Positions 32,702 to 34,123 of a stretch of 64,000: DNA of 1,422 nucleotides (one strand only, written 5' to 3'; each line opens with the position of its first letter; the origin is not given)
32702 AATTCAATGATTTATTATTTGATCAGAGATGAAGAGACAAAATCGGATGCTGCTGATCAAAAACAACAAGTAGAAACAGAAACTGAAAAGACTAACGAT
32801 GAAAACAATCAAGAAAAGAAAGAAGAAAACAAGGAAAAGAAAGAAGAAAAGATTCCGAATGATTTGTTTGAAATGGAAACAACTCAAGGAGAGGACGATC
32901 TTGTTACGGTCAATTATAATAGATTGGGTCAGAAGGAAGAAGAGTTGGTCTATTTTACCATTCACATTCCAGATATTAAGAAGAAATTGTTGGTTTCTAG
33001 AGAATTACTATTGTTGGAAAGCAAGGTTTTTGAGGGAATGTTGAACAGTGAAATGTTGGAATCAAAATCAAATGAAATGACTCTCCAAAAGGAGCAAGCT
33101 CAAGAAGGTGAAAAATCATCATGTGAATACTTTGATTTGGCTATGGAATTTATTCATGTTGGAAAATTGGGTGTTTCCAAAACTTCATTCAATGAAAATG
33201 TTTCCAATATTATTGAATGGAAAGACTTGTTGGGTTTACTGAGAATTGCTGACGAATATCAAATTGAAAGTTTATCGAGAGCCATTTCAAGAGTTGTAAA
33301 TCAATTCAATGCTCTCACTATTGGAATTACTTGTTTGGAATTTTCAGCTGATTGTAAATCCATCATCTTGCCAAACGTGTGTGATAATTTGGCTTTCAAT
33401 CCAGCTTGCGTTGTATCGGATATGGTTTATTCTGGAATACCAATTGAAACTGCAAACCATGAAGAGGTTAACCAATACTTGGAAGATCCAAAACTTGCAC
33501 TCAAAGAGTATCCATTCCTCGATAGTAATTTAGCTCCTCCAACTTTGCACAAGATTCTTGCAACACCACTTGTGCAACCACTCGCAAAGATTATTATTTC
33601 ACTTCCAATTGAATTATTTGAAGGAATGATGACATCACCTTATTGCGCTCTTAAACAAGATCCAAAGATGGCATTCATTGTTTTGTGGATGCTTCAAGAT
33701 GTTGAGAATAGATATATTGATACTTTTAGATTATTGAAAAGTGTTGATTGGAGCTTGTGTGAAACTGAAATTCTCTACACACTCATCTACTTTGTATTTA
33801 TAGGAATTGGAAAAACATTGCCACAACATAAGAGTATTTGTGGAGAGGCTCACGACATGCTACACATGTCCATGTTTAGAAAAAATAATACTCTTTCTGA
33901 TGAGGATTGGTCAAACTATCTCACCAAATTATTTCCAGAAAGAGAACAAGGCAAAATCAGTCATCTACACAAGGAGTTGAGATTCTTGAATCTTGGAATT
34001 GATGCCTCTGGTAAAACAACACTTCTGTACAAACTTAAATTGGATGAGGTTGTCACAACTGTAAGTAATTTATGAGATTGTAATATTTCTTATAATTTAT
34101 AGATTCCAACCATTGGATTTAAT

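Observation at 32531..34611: BTB-like N-terminal domain fused to an ARF-like GTPase whose catalytic Gln is replaced by Ala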

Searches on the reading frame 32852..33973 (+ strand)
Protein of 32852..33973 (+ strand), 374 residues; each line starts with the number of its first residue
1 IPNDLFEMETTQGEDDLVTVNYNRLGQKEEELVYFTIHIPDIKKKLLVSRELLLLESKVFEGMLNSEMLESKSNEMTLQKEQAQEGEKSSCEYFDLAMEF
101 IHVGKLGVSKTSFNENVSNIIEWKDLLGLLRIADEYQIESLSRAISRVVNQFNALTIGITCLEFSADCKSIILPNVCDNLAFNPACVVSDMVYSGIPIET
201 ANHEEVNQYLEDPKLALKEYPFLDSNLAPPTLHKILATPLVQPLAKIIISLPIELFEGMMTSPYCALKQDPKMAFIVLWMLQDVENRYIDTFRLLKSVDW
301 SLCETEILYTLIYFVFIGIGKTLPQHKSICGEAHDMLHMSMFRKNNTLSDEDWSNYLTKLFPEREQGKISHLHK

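Call 7: find_homologous_proteins(query=window:32852-33973:+, max_evalue=0.01)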
Query seq(374 aa) (374 aa): 1 proteins with E <= 0.01 among 2583 candidates.
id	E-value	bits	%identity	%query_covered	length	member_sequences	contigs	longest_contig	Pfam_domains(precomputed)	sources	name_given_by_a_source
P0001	2.0e-247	838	100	100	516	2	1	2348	PF00025.28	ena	-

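Call 9: find_encoding_contigs(protein=P0001, flank=10000)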
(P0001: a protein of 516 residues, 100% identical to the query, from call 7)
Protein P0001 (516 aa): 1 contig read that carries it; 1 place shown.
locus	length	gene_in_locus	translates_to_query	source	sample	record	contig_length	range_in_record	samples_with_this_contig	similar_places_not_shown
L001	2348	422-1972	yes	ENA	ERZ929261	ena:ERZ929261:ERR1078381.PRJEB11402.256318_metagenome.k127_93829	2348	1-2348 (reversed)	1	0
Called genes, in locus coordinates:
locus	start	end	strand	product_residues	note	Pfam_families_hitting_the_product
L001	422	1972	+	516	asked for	PF00025:Arf (weak)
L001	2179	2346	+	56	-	?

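Call 22: search_protein_representatives(protein=window:32852-33973:+)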
Query: 374 residues. Proteins with E-value up to 0.001 (for the whole library): 14; up to 1e-10: 12; up to 1e-30: 3. The best 14 are listed.
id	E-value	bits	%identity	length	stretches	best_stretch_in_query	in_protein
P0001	6.4e-248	837.7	100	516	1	1-374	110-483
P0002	9.7e-40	152.9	33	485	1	17-365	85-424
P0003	8.9e-36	139.9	35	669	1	36-355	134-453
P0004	1.6e-28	116.0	37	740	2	118-325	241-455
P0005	8.9e-27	110.3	33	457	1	27-316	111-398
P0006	8.2e-26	107.1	33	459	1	87-356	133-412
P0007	1.1e-18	83.6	27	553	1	14-305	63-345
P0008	4.1e-16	75.2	38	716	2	28-181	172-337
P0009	1.9e-14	69.7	30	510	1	98-316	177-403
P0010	6.3e-12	61.4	35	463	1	63-281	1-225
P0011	5.2e-11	58.4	27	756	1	26-316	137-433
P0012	6.5e-11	58.1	30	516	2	19-196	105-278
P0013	9.3e-07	44.4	46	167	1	23-118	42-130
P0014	2.6e-06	43.0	25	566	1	63-319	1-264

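Call 24: list_cluster_members(proteins=[P0003, P0004, P0008, P0011, P0002, P0005, P0006, P0007, P0009, P0014])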
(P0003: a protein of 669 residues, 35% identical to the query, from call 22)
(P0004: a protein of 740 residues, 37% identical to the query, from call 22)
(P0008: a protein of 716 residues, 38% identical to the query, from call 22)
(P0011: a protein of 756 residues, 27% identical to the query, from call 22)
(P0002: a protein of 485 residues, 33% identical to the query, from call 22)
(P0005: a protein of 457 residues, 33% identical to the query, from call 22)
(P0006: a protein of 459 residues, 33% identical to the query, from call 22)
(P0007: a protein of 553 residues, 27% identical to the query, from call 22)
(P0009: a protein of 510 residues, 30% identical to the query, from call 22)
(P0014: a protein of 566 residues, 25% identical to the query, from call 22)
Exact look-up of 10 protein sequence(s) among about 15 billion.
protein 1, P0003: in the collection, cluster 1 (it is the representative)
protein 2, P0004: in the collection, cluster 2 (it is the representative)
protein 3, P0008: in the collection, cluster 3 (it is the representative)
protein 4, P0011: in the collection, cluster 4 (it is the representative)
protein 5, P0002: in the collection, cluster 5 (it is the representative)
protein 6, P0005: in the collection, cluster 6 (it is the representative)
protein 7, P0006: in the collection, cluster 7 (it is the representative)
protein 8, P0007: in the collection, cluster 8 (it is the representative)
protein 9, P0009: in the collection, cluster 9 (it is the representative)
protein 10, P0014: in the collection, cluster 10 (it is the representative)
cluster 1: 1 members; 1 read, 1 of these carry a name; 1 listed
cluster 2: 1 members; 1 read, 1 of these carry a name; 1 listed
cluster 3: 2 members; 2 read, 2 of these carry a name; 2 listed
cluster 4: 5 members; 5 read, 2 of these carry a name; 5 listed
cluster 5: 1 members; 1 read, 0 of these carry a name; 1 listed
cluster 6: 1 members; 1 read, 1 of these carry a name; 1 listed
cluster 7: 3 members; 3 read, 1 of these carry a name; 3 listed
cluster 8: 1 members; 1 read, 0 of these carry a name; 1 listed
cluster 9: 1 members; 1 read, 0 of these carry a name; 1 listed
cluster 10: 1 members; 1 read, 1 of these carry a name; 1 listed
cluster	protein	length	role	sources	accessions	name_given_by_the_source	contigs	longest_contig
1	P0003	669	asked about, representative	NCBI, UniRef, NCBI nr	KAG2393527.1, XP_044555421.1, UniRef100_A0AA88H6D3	hypothetical protein C9374_007058 [Naegleria lovaniensis] | BTB domain-containing protein n=1 Tax=Naegleria lovaniensis TaxID=51637 ... | uncharacterized protein C9374_007058 [Naegleria lovaniensis]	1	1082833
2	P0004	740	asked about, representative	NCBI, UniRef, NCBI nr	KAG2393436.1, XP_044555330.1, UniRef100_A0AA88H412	hypothetical protein C9374_006967 [Naegleria lovaniensis] | ADP-ribosylation factor n=1 Tax=Naegleria lovaniensis TaxID=51637 RepID=A0AA88H412_NAELO | uncharacterized protein C9374_006967 [Naegleria lovaniensis]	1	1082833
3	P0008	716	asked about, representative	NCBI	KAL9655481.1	hypothetical protein ABK040_011874 [Willaertia magna]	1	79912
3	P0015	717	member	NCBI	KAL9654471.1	hypothetical protein ABK040_010491 [Willaertia magna]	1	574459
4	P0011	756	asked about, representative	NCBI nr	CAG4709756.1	unnamed protein product [Naegleria fowleri]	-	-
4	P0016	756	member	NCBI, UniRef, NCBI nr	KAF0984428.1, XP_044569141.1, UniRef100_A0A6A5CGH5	hypothetical protein FDP41_000327 [Naegleria fowleri] | BTB domain-containing protein n=1 Tax=Naegleria fowleri TaxID=5763 RepID=A0A6A5CGH5_NAEFO | uncharacterized protein FDP41_000327 [Naegleria fowleri]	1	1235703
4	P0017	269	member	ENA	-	-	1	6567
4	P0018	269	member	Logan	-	-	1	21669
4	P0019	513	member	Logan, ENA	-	-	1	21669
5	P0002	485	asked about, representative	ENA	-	-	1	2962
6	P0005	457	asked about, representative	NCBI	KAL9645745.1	hypothetical protein ABK040_003477 [Willaertia magna]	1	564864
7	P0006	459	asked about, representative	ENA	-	-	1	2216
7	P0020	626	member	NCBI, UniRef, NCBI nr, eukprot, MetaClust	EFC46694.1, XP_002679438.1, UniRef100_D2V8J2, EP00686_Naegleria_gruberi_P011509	ARF/SAR family small GTPase [Naegleria gruberi] | ARF/SAR family small GTPase n=1 Tax=Naegleria gruberi TaxID=5762 RepID=D2V8J2_NAEGR | XP_002679438.1 ARF/SAR family small GTPase [Naegleria gruberi strain NEG-M]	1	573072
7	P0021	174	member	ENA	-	-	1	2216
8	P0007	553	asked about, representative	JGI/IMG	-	-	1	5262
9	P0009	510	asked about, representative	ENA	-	-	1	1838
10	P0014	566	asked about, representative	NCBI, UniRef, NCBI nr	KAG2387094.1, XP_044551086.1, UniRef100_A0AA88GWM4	hypothetical protein C9374_002129 [Naegleria lovaniensis] | Uncharacterized protein n=1 Tax=Naegleria lovaniensis TaxID=51637 RepID=A0AA88GWM4_NAELO | uncharacterized protein C9374_002129 [Naegleria lovaniensis]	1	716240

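Call 30: find_encoding_contigs(protein=P0002, flank=3000, max_places=3)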
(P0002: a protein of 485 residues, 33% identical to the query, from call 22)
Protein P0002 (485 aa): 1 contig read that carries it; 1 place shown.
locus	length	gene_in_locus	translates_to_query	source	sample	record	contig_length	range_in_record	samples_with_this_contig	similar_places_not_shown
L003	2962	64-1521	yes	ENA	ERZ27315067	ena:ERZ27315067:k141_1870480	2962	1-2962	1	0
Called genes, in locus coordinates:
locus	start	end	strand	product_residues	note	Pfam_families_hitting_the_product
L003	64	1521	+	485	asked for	PF00651:BTB, PF00025:Arf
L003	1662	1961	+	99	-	PF00025:Arf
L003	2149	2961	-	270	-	?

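Call 34: list_cluster_members(proteins=[P0001, P0022, P0009, P0007, P0012, P0010])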
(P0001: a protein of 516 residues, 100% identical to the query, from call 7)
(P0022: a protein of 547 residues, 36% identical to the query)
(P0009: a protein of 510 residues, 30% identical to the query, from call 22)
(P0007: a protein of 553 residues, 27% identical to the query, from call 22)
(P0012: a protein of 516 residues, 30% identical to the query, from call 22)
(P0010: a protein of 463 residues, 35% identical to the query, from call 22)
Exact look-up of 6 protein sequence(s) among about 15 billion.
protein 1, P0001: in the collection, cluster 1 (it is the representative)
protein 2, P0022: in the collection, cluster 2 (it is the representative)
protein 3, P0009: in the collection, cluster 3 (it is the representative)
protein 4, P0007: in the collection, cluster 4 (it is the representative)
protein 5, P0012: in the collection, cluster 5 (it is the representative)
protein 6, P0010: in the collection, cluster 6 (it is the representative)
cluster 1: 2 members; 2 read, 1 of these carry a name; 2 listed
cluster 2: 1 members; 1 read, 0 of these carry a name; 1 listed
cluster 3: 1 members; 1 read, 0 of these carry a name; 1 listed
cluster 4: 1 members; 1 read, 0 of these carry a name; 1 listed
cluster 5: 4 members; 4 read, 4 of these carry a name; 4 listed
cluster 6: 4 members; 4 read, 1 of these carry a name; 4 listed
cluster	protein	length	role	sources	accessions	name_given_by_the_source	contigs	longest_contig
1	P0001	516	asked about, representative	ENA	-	-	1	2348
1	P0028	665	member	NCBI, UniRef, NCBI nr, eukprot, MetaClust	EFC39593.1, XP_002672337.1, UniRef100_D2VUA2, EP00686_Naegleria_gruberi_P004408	ARF/SAR family small GTPase [Naegleria gruberi] | ARF/SAR family small GTPase n=1 Tax=Naegleria gruberi TaxID=5762 RepID=D2VUA2_NAEGR | XP_002672337.1 ARF/SAR family small GTPase [Naegleria gruberi strain NEG-M]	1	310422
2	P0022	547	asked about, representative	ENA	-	-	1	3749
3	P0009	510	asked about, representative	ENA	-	-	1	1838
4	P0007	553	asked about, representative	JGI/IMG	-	-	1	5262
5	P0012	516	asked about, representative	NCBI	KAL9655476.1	hypothetical protein ABK040_011871 [Willaertia magna]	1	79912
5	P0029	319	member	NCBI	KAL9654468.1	hypothetical protein ABK040_010488 [Willaertia magna]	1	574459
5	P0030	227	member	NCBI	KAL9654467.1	hypothetical protein ABK040_010488 [Willaertia magna]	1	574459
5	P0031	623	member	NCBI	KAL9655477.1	hypothetical protein ABK040_011871 [Willaertia magna]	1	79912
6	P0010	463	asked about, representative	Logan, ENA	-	-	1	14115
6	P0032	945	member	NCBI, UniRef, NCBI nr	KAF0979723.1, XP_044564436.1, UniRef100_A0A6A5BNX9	hypothetical protein FDP41_001391 [Naegleria fowleri] | Uncharacterized protein n=1 Tax=Naegleria fowleri TaxID=5763 RepID=A0A6A5BNX9_NAEFO | uncharacterized protein FDP41_001391 [Naegleria fowleri]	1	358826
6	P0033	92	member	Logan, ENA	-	-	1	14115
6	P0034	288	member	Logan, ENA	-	-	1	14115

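Call 64: find_encoding_contigs(protein=P0007, flank=2500, max_places=2)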
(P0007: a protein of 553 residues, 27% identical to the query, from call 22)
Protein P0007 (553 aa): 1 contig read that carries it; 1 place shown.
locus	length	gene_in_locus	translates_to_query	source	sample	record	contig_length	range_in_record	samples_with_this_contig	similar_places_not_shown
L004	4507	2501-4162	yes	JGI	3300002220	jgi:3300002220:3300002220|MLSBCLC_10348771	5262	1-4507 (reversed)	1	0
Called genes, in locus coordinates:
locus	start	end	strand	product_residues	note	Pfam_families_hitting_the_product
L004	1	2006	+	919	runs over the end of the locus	?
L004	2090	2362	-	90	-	-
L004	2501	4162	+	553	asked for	PF00025:Arf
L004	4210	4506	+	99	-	?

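Call 65: find_encoding_contigs(protein=P0009, flank=2500, max_places=2)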
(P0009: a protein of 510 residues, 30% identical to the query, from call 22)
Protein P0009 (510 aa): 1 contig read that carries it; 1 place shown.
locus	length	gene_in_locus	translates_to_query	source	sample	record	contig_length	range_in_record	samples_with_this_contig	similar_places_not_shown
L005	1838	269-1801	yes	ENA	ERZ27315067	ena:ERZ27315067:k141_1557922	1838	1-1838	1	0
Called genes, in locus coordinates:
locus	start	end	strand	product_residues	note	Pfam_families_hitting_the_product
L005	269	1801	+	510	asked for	PF00025:Arf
